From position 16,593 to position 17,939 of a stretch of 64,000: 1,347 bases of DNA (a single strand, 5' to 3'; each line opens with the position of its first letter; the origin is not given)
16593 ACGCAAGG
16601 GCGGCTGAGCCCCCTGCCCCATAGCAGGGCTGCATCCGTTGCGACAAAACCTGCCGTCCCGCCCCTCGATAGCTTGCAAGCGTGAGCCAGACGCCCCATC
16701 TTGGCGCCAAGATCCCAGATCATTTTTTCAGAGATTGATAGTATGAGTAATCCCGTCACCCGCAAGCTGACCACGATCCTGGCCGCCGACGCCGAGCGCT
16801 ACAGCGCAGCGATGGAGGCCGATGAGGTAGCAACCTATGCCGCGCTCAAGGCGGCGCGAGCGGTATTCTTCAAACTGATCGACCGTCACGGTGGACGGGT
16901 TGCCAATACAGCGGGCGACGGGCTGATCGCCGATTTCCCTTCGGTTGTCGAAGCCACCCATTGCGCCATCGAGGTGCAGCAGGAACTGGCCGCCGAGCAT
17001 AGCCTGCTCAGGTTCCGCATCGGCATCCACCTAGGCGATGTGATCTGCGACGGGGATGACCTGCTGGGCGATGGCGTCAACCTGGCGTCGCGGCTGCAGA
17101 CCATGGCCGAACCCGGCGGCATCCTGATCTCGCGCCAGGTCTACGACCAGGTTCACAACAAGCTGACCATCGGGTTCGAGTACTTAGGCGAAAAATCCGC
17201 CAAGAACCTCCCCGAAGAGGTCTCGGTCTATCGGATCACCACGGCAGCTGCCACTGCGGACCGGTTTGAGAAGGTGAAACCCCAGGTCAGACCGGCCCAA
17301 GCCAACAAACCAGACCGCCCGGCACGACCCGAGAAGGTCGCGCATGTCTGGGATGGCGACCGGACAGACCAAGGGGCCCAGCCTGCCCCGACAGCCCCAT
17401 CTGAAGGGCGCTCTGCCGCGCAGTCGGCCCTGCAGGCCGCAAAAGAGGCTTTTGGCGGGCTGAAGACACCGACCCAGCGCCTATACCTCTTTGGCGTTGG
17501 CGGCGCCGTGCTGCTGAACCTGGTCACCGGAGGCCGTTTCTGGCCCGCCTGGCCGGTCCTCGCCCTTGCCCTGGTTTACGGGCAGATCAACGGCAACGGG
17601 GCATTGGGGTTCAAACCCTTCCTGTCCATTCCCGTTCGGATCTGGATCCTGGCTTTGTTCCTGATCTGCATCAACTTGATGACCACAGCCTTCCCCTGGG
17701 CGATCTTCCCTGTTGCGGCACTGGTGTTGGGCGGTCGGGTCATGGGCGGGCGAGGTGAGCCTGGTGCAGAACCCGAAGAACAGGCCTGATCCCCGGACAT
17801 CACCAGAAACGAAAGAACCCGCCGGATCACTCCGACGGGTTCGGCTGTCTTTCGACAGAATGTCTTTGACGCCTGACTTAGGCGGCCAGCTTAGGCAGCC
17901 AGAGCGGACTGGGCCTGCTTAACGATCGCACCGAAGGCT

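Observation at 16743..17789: Class III nucleotidyl cyclase with C-terminal membrane anchor wedged into the rplT-pheS junction on the opposite strand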

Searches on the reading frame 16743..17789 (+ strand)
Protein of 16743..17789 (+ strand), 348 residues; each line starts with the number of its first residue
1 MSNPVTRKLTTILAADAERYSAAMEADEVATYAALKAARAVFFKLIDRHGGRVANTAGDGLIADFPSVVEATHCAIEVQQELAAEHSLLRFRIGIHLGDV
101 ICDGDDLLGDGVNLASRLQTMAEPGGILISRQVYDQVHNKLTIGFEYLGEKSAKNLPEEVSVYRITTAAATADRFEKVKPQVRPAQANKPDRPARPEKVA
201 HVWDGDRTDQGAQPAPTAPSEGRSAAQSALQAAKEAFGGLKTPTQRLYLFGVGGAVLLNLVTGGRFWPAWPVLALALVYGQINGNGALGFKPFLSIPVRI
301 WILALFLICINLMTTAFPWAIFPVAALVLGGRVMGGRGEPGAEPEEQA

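Call 3: search_protein_families(library=pfam, proteins=[window:16743-17789:+], max_evalue=1)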
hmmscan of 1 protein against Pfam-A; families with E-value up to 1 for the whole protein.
window:16743-17789:+ (348 aa): 2 families
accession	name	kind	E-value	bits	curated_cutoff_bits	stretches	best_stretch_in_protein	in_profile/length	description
PF00211.25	Guanylate_cyc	-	1.1e-08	35.3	21.9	1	31-154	31-171/183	Adenylate and Guanylate cyclase catalytic domain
PF13239.11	2TM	-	0.0078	16.7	24.8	0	302-330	22-50/79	2TM domain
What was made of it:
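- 16743..17789 (+): Coding sequence of the 348-aa membrane-tethered class III cyclase (stop codon included). PF00211 E 1.1e-8 (call 3).
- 17634..17747 (+): Second transmembrane hairpin (TM3 298-313, turn TTAFPWA, TM4 321-335), homologous to the first. Weak Pfam 2TM hit at residues 302-330, E 0.008 (call 3).
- On Class III nucleotidyl cyclase (PF00211): 35.3 bits against a cut-off of 21.9, E 1.1e-8 (call 3).
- On Subclass IIIc: The Pfam alignment spans 124 residues against 141 profile positions (call 3).
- On Pfam 2TM (PF13239): The window protein scores 16.7 bits against a cut-off of 24.8 (call 3).
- Closest known: Pfam 2TM domain. Different: The window protein scores 16.7 bits, below the 24.8-bit cut-off (call 3).
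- Checked: Pfam PF00211 scores 35.3 bits against a cut-off of 21.9, E 1.1e-8 (call 3).
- Domain and fold: PF00211 at 35.3 bits (call 3).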

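Call 4: search_protein_families(library=ncbifam, proteins=[window:16743-17789:+], max_evalue=1)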
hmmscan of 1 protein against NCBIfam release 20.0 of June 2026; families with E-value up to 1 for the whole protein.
window:16743-17789:+ (348 aa): 4 families
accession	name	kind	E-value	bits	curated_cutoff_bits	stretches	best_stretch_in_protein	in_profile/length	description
NF058673.1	LipAdnlyCyLipJMY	equivalog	3.6e-17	62.2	800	1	7-163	293-447/449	bifunctional lipase/adenylate cyclase LipJ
TIGR03903.1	TOMM_kin_cyc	equivalog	4.1e-05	21.6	705.75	1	48-134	331-433/1267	TOMM system kinase/cyclase fusion protein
TIGR04510.1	mod_pep_cyc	subfamily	0.0012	17.5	400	1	43-131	40-143/814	putative peptide modification system cyclase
NF005853.0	PRK07774.1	equivalog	0.12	11.8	303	1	8-58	98-145/250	SDR family oxidoreductase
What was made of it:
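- The NCBIfam best hit is the cyclase domain of LipJ/Rv1900c (call 4).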

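Call 6: find_homologous_proteins(query=window:16743-17789:+)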
Query window:16743-17789:+ (348 aa): 1870 proteins with E <= 0.001 among 8000 candidates; the best 120 are listed.
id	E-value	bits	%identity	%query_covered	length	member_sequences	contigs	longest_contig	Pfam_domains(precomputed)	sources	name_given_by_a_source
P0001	3.4e-229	778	100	100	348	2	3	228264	PF00211.26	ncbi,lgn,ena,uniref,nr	ncbi:adenylate/guanylate cyclase domain-containing protein [Phaeobacter sp. QD34_3]|uniref:adenylate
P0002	9.2e-165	566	75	100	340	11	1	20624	PF00211.26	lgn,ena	-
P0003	4.0e-141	488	69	96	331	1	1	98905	PF00211.26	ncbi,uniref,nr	ncbi:adenylate/guanylate cyclase domain-containing protein [Epibacterium ulvae]|uniref:adenylate/gua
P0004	4.5e-140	485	69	99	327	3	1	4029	PF00211.26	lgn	-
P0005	6.0e-122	425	62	95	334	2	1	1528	PF00211.26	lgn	-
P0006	1.5e-116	408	61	94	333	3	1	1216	PF00211.26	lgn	-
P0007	1.3e-114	401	57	99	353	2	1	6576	PF00211.26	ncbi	-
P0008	2.3e-112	394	55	100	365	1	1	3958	PF00211.26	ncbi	-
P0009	6.7e-111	389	54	98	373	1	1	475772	PF00211.26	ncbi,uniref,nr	ncbi:adenylate/guanylate cyclase domain-containing protein [Epibacterium sp. SM1969]|uniref:Adenylat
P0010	2.8e-110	387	56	97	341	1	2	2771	PF00211.26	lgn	-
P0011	2.7e-105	371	54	93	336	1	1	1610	PF00211.26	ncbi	-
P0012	1.1e-104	369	55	97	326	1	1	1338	PF00211.26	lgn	-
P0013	1.5e-104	368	56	94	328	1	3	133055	PF00211.26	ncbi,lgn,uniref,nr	ncbi:TOMM system kinase/cyclase fusion protein [Tritonibacter multivorans]|uniref:TOMM system kinase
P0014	1.1e-103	365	56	95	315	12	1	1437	PF00211.26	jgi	jgi:class 3 adenylate cyclase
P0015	2.4e-102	361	55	95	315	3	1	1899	PF00211.26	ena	-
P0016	4.8e-102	360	52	94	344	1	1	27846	PF00211.26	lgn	-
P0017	1.6e-101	358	52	94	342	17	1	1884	PF00211.26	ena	-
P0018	3.2e-100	354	51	94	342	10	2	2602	PF00211.26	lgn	-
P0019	3.8e-99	350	52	94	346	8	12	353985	PF00211.26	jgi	jgi:adenylate cyclase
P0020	1.2e-97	346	51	94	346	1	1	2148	PF00211.26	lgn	-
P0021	2.0e-94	335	53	95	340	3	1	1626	PF00211.26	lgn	-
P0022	1.5e-93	332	49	98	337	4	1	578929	PF00211.26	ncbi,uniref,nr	ncbi:adenylate/guanylate cyclase domain-containing protein [Epibacterium sp. Ofav1-8]|uniref:adenyla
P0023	2.0e-93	332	50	99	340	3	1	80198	PF00211.26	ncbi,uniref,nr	ncbi:adenylate/guanylate cyclase domain-containing protein [Tritonibacter horizontis]|uniref:Adenyla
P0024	2.9e-93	331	50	93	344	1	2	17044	PF00211.26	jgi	-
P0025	9.7e-93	329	51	95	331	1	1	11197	PF00211.26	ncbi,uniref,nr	ncbi:adenylate/guanylate cyclase domain-containing protein [Phaeobacter sp. HF9A]|uniref:adenylate/g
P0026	1.3e-92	329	51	95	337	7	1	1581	PF00211.26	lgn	-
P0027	2.5e-92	328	52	95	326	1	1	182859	PF00211.26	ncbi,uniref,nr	ncbi:adenylate/guanylate cyclase domain-containing protein [Phaeobacter sp. B1627]|uniref:adenylate/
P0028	3.8e-92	327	51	95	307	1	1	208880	PF00211.26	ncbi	-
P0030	7.7e-91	323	51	94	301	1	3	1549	PF00211.26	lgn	-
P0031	8.8e-91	323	50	95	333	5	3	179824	PF00211.26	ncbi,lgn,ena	-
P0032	1.0e-90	323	49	95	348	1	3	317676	PF00211.26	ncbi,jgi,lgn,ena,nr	ncbi:MAG: adenylate cyclase [Alphaproteobacteria bacterium MedPE-SWcel]|nr:MAG: adenylate cyclase [A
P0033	1.3e-89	319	51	94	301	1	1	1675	PF00211.26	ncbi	-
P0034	1.5e-89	319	51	95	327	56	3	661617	PF00211.26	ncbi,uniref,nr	ncbi:adenylate/guanylate cyclase domain-containing protein [Tritonibacter mobilis]|uniref:adenylate/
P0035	4.2e-89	317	51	95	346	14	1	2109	PF00211.26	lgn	-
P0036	4.9e-89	317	50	95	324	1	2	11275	PF00211.26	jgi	-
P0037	4.9e-89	317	50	94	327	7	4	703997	PF00211.26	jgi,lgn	jgi:class 3 adenylate cyclase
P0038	1.7e-88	315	49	97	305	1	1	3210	PF00211.26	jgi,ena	-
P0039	3.9e-87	311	50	95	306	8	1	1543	PF00211.26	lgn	-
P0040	1.2e-83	299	51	95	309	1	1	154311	PF00211.26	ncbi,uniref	ncbi:adenylate/guanylate cyclase domain-containing protein [Shimia sp.]|uniref:adenylate/guanylate c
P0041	1.8e-83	299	48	94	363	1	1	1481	PF00211.26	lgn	-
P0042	3.0e-83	298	52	85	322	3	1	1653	PF00211.26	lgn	-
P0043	8.3e-83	297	49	96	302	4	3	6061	PF00211.26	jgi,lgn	-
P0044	1.0e-80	290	49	96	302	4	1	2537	PF00211.26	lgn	-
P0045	4.2e-80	288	49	97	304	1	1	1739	PF00211.26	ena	-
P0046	5.9e-80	287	50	93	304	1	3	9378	PF00211.26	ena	-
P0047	7.1e-80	287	49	95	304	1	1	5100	PF00211.26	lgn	-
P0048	1.1e-79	286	48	95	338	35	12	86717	PF00211.26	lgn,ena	-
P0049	1.2e-79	286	48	93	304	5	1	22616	PF00211.26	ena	-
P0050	1.9e-79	286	48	96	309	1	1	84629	PF00211.26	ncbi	-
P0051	2.8e-79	285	51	93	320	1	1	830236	PF00211.26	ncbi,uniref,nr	ncbi:adenylate/guanylate cyclase domain-containing protein [Shimia sp. Alg240-R146]|uniref:adenylate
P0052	3.1e-79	285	50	95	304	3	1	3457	PF00211.26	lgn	-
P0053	4.2e-79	285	48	96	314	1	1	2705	PF00211.26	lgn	-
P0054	6.0e-79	284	48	95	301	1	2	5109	PF00211.26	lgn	-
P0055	6.7e-79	284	52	96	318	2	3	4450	PF00211.26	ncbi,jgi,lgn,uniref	ncbi:MAG: adenylate/guanylate cyclase domain-containing protein [Shimia sp.]|jgi:class 3 adenylate c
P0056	2.2e-78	282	49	95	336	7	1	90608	PF00211.26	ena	-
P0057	2.7e-78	282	47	95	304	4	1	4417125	PF00211.26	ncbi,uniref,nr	ncbi:adenylate/guanylate cyclase domain-containing protein [Parasedimentitalea marina]|uniref:Adenyl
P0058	1.3e-77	280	47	98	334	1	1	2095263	PF00211.26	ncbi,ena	-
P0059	1.3e-77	280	48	95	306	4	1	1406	PF00211.26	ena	-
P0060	6.5e-77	277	72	47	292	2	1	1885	PF00211.26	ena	-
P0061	1.7e-76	276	46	94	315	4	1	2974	PF00211.26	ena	-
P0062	3.7e-76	275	48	94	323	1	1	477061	PF00211.26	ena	-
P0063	5.2e-76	274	48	93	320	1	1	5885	PF00211.26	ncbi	ncbi:MAG: adenylate/guanylate cyclase domain-containing protein [Pseudomonadota bacterium]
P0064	9.6e-76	273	47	95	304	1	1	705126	PF00211.26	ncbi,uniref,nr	ncbi:adenylate/guanylate cyclase domain-containing protein [Parasedimentitalea huanghaiensis]|uniref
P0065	1.3e-75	273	50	94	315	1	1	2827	PF00211.26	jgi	jgi:adenylate cyclase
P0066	1.9e-75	273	47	97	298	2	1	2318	PF00211.26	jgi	jgi:adenylate cyclase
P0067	2.1e-75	272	48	94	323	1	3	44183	PF00211.26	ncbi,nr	ncbi:MAG: adenylate/guanylate cyclase domain-containing protein [Hyphomicrobiales bacterium]|nr:aden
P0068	2.3e-75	272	48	93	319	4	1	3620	PF00211.26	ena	-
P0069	3.6e-75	272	46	93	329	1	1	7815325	PF00211.26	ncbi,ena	-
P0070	8.4e-75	270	49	93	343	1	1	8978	PF00211.26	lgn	-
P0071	1.3e-74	270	49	97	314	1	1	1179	PF00211.26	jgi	jgi:adenylate cyclase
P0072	2.1e-74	269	47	94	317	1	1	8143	PF00211.26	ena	-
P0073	4.6e-74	268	47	95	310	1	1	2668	PF00211.26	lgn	-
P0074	4.8e-74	268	52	80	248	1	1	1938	PF00211.26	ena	-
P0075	5.5e-74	268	50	95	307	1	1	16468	PF00211.26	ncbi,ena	-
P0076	8.5e-74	267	50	80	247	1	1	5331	PF00211.26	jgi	jgi:adenylate cyclase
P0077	1.7e-73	266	49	94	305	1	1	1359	PF00211.26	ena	-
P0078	1.8e-73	266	72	47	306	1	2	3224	PF00211.26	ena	-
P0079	1.8e-73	266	47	94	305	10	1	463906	PF00211.26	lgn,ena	-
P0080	1.9e-73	266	50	80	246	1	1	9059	PF00211.26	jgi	jgi:adenylate cyclase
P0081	4.8e-73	265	47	94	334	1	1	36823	PF00211.26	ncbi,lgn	-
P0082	5.8e-73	264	52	80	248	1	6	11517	PF00211.26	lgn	-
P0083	8.2e-73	264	72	48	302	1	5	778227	PF00211.26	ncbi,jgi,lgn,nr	ncbi:MAG: adenylate/guanylate cyclase domain-containing protein [Hydrogenophilaceae bacterium]|jgi:a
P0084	9.7e-73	264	46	94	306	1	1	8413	PF00211.26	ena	-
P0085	1.3e-72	263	49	94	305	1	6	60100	PF00211.26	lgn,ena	-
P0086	1.4e-72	263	47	96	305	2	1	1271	PF00211.26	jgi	-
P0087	1.5e-72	263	46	95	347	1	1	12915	PF00211.26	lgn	-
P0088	1.7e-72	263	49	95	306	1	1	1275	PF00211.26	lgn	-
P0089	2.1e-72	262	66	55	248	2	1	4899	PF00211.26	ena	-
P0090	2.4e-72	262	66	55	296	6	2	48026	PF00211.26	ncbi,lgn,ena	-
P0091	2.6e-72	262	64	58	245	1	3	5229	PF00211.26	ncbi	-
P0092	2.7e-72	262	50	80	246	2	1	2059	PF00211.26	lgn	-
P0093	2.8e-72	262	49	95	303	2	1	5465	PF13239.12,PF00211.26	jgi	jgi:adenylate cyclase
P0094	3.1e-72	262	47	97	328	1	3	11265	PF00211.26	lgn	-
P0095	3.4e-72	262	51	80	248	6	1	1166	PF00211.26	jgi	jgi:adenylate cyclase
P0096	3.9e-72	262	53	79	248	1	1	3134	PF00211.26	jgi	jgi:adenylate cyclase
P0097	4.1e-72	262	47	94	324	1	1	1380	PF00211.26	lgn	-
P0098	4.9e-72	261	73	48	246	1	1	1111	PF00211.26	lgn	-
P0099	6.8e-72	261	52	80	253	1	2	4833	PF00211.26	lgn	-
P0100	6.8e-72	261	49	94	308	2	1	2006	PF00211.26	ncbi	-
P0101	9.4e-72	260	47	95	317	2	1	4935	PF00211.26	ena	-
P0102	9.7e-72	260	51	80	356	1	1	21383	PF00211.26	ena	-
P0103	1.0e-71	260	53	80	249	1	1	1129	PF00211.26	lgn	-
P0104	1.0e-71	260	51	80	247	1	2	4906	PF00211.26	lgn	-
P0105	1.1e-71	260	47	97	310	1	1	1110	PF00211.26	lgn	-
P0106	1.2e-71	260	47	95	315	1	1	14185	PF00211.26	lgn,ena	-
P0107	1.3e-71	260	47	94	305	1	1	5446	PF00211.26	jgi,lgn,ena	-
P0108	1.5e-71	260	67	55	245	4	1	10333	PF00211.26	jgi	-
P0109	1.6e-71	260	48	98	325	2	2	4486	PF00211.26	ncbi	-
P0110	1.7e-71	259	44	98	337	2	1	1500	PF00211.26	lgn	-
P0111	2.2e-71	259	53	80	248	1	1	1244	PF00211.26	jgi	jgi:adenylate cyclase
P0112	2.2e-71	259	47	93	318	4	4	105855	PF00211.26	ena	-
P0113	2.3e-71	259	52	79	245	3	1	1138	PF00211.26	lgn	-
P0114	2.4e-71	259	51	80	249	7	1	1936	PF00211.26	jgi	jgi:adenylate cyclase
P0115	2.4e-71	259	48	94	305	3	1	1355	PF00211.26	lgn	-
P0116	2.4e-71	259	52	80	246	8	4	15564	PF00211.26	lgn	-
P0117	2.7e-71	259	47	94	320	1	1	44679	PF00211.26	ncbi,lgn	ncbi:MAG: adenylate/guanylate cyclase domain-containing protein [Pseudomonadota bacterium]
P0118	3.0e-71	259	53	80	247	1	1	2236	PF13239.12,PF00211.26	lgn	-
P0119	3.3e-71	259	47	95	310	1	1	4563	PF00211.26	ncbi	ncbi:MAG: adenylate/guanylate cyclase domain-containing protein [Pseudomonadota bacterium]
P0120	3.4e-71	259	47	94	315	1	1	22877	PF00211.26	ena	-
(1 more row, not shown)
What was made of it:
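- Closest known: Pfam 2TM domain. Same: Two database homologues already carry precomputed PF13239+PF00211 labels (call 6).
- Checked: The identical 348-aa NCBI protein is annotated from that start (call 6).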

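Call 7: search_solved_structures(query=window:16743-17789:+, max_evalue=0.01, show_alignments=3)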
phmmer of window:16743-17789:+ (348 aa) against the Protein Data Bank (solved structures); distinct sequences matched with E-value up to 0.01: 8.
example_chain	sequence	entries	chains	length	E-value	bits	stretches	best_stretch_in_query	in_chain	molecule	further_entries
3mr7_A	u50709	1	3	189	1.7e-25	93.4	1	6-181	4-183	Adenylate/guanylate cyclase/hydrolase, alpha/beta fold family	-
4wp9_A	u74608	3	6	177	5.2e-14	55.6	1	12-149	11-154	Ma1120 | Cyclase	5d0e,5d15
4wp8_A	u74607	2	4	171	6.9e-14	55.2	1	12-146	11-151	Ma1120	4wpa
4wp3_A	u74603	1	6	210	8.6e-14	54.9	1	12-148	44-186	Ma1120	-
5d0g_A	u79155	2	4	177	1.3e-12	51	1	12-149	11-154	Cyclase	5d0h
1ybt_A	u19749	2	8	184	1e-11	48.1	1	41-158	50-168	hydrolase, alpha/beta hydrolase fold family | lipJ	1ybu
1y10_A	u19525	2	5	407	0.00042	23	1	55-169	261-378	Hypothetical protein Rv1264/MT1302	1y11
3r5g_A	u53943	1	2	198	0.0068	19.1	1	106-166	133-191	CyaB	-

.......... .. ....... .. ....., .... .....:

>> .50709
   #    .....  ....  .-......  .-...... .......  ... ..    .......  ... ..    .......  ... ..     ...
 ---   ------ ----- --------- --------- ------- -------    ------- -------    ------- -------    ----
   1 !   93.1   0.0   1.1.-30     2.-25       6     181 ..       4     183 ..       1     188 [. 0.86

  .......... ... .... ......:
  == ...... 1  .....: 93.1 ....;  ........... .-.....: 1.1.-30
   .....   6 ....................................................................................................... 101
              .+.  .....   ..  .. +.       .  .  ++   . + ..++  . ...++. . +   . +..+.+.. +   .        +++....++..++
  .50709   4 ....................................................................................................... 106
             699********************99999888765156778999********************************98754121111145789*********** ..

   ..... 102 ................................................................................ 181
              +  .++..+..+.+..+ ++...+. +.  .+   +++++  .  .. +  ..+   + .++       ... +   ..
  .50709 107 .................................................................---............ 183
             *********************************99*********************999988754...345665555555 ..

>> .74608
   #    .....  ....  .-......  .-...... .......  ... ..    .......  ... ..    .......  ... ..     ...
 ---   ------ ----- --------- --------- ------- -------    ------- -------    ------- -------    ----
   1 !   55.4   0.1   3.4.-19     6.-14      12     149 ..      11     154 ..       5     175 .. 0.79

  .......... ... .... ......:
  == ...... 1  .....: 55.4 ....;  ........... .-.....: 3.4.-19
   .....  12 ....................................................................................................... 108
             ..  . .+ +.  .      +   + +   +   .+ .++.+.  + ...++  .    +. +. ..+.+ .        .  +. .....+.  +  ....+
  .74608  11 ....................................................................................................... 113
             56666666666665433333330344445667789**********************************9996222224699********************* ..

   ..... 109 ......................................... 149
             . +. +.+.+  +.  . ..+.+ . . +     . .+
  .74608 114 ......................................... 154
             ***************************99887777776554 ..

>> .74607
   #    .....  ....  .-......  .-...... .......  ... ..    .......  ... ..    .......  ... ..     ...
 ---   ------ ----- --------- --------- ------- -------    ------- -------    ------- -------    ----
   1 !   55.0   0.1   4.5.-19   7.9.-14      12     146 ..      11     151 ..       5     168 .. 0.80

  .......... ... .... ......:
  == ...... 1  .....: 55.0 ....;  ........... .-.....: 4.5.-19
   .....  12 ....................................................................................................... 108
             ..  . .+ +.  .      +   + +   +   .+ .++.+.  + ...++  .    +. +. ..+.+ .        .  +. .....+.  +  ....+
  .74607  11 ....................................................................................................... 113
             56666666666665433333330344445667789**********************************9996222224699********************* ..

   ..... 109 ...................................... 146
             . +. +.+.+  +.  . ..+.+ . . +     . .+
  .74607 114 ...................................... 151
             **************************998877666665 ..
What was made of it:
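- Closest known: Ma1120. Same: Closest solved sequences: 3mr7 E 1.7e-25, Ma1120 E 5e-14 (call 7).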
